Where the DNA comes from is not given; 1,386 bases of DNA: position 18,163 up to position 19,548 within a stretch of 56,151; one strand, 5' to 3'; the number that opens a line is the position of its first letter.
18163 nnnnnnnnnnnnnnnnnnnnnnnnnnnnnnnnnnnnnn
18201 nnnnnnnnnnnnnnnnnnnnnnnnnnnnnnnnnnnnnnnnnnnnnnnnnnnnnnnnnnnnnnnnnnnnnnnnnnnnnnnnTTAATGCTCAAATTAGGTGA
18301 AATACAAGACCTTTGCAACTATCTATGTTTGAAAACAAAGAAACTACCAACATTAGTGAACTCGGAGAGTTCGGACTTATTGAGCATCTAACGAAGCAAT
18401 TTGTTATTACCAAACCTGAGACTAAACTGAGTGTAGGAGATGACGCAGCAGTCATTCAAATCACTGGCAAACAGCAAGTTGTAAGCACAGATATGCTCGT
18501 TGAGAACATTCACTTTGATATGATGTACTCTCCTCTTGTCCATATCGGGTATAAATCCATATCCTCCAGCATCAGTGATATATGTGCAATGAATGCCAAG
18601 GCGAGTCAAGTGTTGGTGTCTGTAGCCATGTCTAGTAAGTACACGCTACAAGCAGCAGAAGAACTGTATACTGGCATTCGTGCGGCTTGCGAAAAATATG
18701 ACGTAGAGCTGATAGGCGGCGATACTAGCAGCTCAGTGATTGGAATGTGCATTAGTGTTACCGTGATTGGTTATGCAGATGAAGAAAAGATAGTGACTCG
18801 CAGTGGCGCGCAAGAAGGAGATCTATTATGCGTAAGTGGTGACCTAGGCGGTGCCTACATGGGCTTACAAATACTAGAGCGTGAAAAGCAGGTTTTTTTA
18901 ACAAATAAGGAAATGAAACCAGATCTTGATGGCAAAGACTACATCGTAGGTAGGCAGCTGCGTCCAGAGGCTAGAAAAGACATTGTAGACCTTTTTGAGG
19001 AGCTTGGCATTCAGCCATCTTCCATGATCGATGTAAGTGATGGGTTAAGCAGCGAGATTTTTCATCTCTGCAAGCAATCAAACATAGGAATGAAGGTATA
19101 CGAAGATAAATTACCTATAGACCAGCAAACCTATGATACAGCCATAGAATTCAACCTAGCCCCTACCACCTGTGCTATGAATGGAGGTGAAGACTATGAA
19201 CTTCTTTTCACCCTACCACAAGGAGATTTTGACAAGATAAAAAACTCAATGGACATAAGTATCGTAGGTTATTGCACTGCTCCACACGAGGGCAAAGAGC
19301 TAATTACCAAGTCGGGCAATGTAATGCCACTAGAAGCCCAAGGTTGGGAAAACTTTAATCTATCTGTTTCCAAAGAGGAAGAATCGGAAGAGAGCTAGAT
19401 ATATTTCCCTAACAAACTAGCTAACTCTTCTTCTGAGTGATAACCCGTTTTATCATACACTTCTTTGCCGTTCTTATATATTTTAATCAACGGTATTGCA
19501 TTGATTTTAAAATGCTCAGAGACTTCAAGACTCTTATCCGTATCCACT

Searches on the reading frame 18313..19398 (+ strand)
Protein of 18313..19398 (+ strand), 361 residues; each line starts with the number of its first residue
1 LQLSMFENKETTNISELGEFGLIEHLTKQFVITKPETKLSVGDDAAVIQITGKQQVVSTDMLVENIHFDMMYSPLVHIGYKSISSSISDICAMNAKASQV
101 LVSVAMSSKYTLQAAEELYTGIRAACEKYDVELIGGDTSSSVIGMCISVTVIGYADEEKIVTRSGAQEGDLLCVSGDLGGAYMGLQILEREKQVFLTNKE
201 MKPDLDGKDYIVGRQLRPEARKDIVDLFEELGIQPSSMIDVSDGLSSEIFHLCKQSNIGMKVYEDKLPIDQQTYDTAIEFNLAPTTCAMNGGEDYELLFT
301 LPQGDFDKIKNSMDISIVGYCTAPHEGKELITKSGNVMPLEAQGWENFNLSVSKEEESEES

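Call 41: search_protein_families(library=pfam, proteins=[window:18313-19398:+], max_evalue=0.001)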
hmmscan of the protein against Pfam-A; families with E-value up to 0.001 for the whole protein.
window:18313-19398:+ (361 aa): 2 families
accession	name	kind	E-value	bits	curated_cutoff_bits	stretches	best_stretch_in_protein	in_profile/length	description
PF00586.29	AIRS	-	3.5e-25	89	24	1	42-154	1-111/112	AIR synthase related protein, N-terminal domain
PF02769.27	AIRS_C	-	7.5e-05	23.4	23.1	1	167-276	1-102/156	AIR synthase related protein, C-terminal domain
